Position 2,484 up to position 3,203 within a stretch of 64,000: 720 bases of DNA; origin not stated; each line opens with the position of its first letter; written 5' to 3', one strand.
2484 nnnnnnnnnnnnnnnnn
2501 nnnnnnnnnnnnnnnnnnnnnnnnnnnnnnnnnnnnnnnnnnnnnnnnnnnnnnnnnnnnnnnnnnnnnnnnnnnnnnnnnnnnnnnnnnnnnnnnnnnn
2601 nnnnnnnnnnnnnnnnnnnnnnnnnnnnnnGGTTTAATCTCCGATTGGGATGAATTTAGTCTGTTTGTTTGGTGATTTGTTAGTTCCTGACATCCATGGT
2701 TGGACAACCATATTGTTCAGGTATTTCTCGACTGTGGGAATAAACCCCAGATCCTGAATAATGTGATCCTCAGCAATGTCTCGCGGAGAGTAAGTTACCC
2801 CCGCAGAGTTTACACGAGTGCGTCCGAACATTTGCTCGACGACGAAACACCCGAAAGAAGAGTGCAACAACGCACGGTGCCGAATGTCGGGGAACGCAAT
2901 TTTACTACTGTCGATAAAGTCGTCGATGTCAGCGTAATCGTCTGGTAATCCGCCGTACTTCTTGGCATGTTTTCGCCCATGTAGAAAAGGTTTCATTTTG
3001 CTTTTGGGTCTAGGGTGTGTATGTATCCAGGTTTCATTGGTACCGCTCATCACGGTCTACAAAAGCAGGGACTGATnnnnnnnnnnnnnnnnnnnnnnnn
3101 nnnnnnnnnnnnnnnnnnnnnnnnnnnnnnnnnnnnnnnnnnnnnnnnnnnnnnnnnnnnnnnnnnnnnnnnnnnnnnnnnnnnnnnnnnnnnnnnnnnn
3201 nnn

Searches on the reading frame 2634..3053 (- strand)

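Call 58: search_protein_families(library=pfam, proteins=[window:2634-3053:-], max_evalue=0.01)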
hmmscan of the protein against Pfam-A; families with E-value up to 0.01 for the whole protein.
window:2634-3053:- (139 aa): 1 family
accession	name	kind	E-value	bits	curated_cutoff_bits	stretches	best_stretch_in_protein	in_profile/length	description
PF21866.1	DUF6915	-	5.8e-37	126.4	27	1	20-121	1-102/102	Domain of unknown function (DUF6915)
